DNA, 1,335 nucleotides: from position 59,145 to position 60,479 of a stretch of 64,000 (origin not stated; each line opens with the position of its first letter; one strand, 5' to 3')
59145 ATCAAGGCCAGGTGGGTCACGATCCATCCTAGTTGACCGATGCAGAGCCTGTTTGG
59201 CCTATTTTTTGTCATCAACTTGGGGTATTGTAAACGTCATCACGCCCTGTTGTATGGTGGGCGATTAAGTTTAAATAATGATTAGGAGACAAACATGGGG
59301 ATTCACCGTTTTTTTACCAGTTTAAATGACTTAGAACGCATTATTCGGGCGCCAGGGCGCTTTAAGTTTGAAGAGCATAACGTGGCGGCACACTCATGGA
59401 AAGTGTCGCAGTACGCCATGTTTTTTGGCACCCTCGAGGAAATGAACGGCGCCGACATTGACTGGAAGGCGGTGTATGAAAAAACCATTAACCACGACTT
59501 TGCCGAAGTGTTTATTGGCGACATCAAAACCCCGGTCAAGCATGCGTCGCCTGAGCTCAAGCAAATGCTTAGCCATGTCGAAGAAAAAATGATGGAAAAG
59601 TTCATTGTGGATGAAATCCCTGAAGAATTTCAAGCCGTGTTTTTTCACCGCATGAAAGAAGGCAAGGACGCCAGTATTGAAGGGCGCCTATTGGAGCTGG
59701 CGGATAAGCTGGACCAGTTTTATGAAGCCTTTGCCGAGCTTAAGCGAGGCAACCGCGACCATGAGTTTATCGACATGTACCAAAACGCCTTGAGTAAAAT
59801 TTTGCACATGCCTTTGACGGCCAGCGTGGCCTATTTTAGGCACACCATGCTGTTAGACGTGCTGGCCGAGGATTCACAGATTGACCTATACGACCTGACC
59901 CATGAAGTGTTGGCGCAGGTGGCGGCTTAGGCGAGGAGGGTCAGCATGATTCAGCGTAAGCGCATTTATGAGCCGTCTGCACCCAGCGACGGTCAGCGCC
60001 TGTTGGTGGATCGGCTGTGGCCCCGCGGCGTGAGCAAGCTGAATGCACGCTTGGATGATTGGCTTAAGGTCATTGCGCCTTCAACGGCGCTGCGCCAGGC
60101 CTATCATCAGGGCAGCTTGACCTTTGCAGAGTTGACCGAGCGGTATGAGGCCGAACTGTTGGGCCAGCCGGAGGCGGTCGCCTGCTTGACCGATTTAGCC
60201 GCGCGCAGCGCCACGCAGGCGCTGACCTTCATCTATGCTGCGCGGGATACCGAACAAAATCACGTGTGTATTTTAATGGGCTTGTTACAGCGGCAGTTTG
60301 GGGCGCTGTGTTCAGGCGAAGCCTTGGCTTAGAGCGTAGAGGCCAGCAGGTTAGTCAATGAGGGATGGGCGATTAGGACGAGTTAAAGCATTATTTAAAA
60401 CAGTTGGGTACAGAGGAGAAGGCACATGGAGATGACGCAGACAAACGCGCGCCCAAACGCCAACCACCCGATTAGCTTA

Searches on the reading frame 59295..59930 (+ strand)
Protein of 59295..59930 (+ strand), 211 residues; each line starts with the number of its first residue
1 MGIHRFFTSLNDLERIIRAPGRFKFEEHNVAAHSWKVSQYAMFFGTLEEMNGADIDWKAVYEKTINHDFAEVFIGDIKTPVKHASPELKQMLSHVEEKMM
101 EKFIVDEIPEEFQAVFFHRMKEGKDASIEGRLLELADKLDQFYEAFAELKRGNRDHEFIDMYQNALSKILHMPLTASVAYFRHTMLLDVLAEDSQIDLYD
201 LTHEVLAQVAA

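Call 15: find_encoding_contigs(protein=window:59295-59930:+, flank=4000, max_places=10)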
Protein window:59295-59930:+ (211 aa): 2 contigs read that carry it; 2 places shown.
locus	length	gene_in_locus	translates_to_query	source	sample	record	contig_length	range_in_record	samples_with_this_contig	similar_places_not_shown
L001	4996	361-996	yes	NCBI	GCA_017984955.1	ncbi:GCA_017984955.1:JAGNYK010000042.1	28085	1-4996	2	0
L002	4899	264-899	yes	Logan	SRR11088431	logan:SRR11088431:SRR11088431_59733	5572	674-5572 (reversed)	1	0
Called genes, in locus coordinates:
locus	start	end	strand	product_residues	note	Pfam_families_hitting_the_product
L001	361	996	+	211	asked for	PF12917:YfbR-like, PF13023:HD_3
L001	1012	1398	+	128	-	PF04343:DUF488, PF22751:DUF488-N3a, PF22752:DUF488-N3i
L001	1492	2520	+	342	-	PF12625:Arabinose_bd, PF12833:HTH_18, PF00165:HTH_AraC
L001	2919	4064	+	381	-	PF00850:Hist_deacetyl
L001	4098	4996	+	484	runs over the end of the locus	PF03553:Na_H_antiporter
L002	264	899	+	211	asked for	PF12917:YfbR-like, PF13023:HD_3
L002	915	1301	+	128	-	PF04343:DUF488, PF22751:DUF488-N3a, PF22752:DUF488-N3i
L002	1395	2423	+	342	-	PF12625:Arabinose_bd, PF12833:HTH_18, PF00165:HTH_AraC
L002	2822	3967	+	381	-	PF00850:Hist_deacetyl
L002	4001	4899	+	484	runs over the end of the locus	PF03553:Na_H_antiporter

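Call 88: find_homologous_proteins(query=window:59295-59930:+, max_evalue=1e-40)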
Query window:59295-59930:+ (211 aa): 691 proteins with E <= 1e-40 among 879 candidates; the best 120 are listed.
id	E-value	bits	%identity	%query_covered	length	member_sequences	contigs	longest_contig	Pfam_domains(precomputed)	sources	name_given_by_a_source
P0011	2.0e-130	451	96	100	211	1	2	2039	PF12917.14,PF13023.13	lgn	-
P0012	6.6e-127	439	92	100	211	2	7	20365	PF12917.14,PF13023.13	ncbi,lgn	-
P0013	6.1e-126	436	93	99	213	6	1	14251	PF12917.14,PF13023.13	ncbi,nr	ncbi:MAG: HD domain-containing protein [Neisseriaceae bacterium]|nr:HD domain-containing protein [Ne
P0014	2.4e-112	392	84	98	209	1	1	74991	PF12917.14,PF13023.13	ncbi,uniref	ncbi:YfbR-like 5'-deoxynucleotidase [Viridibacillus sp. NPDC096237]|uniref:YfbR-like 5'-deoxynucleot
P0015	5.5e-112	390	83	98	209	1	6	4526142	PF12917.14,PF13023.13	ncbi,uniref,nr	ncbi:YfbR-like 5'-deoxynucleotidase [Viridibacillus sp. FSL E2-0187]|uniref:YfbR-like 5'-deoxynucleo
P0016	1.6e-111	389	83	98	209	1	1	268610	PF12917.14,PF13023.13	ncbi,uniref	ncbi:YfbR-like 5'-deoxynucleotidase [Viridibacillus sp. NPDC093762]|uniref:YfbR-like 5'-deoxynucleot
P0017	1.7e-111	389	83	98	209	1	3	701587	PF12917.14,PF13023.13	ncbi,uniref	ncbi:YfbR-like 5'-deoxynucleotidase [Viridibacillus arvi]|uniref:YfbR-like 5'-deoxynucleotidase n=1 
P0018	2.9e-111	388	83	98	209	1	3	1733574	PF12917.14,PF13023.13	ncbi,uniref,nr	ncbi:YfbR-like 5'-deoxynucleotidase [Viridibacillus arvi]|uniref:Hydrolase n=1 Tax=Viridibacillus ar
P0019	3.0e-111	388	83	98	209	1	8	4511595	PF12917.14,PF13023.13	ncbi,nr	ncbi:YfbR-like 5'-deoxynucleotidase [Viridibacillus sp. FSL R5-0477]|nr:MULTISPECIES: YfbR-like 5'-d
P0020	5.7e-111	387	83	98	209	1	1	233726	PF12917.14,PF13023.13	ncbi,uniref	ncbi:YfbR-like 5'-deoxynucleotidase [Viridibacillus arvi]|uniref:YfbR-like 5'-deoxynucleotidase n=1 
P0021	5.1e-109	381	82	100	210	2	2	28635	PF12917.14,PF13023.13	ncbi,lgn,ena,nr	ncbi:MAG: HD domain-containing protein [Caryophanon sp.]|nr:HD domain-containing protein [Caryophano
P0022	1.5e-108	379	80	100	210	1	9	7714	PF12917.14,PF13023.13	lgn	-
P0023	4.3e-108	378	82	98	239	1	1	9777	PF12917.14,PF13023.13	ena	-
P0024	5.3e-108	377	80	100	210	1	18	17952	PF12917.14,PF13023.13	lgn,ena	-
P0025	3.3e-107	375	80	98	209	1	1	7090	PF12917.14,PF13023.13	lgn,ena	-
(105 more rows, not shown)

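Call 89: find_encoding_contigs(protein=P0012, flank=4000, max_places=6)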
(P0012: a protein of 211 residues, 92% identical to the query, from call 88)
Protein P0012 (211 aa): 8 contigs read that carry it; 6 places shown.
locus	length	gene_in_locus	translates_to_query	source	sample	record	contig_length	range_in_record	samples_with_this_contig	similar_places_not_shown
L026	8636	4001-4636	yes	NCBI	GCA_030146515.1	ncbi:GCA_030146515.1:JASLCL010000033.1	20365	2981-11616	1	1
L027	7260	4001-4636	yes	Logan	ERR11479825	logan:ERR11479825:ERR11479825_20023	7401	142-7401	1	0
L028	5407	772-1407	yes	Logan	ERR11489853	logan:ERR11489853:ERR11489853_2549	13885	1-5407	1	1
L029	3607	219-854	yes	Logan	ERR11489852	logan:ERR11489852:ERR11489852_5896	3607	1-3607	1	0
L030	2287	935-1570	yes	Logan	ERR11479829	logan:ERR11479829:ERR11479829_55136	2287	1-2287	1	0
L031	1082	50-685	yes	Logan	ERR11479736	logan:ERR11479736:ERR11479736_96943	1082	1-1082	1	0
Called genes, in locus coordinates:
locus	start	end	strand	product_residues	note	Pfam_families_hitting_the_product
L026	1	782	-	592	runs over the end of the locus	PF20423:AceK_regulatory, PF06315:AceK_kinase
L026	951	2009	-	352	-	PF02746:MR_MLE_N, PF13378:MR_MLE_C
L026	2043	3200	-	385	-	PF05684:DUF819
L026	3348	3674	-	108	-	PF12986:DUF3870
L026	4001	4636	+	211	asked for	PF12917:YfbR-like, PF13023:HD_3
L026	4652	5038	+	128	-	PF04343:DUF488, PF22751:DUF488-N3a, PF22752:DUF488-N3i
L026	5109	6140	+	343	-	PF12625:Arabinose_bd, PF12833:HTH_18, PF00165:HTH_AraC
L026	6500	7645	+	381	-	PF00850:Hist_deacetyl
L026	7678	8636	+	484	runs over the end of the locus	PF03553:Na_H_antiporter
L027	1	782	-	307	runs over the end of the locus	?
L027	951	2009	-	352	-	PF02746:MR_MLE_N, PF13378:MR_MLE_C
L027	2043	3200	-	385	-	PF05684:DUF819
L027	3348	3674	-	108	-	PF12986:DUF3870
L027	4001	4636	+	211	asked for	PF12917:YfbR-like, PF13023:HD_3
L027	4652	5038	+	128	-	PF04343:DUF488, PF22751:DUF488-N3a, PF22752:DUF488-N3i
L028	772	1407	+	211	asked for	PF12917:YfbR-like, PF13023:HD_3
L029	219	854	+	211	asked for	PF12917:YfbR-like, PF13023:HD_3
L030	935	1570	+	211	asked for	PF12917:YfbR-like, PF13023:HD_3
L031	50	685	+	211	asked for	PF12917:YfbR-like, PF13023:HD_3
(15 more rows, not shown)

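Call 90: find_encoding_contigs(protein=P0013, flank=4000, max_places=4)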
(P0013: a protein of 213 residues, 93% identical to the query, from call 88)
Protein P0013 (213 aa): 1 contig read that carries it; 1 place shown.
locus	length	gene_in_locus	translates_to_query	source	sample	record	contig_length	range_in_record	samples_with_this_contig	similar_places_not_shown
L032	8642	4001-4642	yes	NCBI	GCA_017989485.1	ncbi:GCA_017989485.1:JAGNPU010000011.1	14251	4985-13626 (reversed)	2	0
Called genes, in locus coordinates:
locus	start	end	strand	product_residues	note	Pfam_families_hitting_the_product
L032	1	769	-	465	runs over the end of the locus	PF20423:AceK_regulatory, PF06315:AceK_kinase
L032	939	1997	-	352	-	PF02746:MR_MLE_N, PF13378:MR_MLE_C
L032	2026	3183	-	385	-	PF05684:DUF819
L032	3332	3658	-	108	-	PF12986:DUF3870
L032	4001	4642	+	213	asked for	PF12917:YfbR-like, PF13023:HD_3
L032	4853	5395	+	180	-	PF01025:GrpE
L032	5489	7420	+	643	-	PF00012:HSP70, PF06723:MreB_Mbl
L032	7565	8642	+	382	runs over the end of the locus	PF00226:DnaJ, PF01556:DnaJ_C, PF00684:DnaJ_CXXCXGXG, PF27439:DnaJ_C_2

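Call 108: search_protein_families(library=padloc, max_evalue=0.01, proteins=[window:59295-59927:+])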
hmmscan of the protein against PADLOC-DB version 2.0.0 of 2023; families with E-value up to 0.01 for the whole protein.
window:59295-59927:+ (211 aa): 0 families

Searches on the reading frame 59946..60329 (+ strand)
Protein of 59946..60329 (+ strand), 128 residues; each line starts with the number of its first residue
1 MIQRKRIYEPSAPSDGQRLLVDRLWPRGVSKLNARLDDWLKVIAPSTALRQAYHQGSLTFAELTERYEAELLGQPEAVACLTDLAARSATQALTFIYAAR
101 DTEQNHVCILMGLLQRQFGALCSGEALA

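Call 107: search_protein_families(library=pfam, max_evalue=1, proteins=[window:59946-60329:+])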
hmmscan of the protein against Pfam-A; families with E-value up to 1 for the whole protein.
window:59946-60329:+ (128 aa): 5 families
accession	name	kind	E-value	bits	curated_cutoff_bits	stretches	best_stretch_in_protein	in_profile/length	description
PF22752.1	DUF488-N3i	-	2.3e-34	119.2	27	1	1-118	1-115/131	Inactive DUF488-N3 subclade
PF04343.18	DUF488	-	5.9e-24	85.5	22.2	1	5-112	3-119/121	Domain of unknown function DUF488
PF22751.1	DUF488-N3a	-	6.4e-23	81.7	27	1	3-117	2-117/118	Active DUF488-N3 subclade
PF08044.16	DUF1707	-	0.011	16.1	27.6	1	48-69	14-35/53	DUF1707 SHOCT-like domain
PF13979.11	SopA_C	-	0.045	13.8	25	1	15-93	25-96/177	SopA-like catalytic domain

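Call 108: search_protein_families(library=padloc, max_evalue=0.01, proteins=[window:59946-60329:+])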
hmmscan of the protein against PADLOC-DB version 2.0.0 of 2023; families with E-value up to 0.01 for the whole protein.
window:59946-60329:+ (128 aa): 0 families
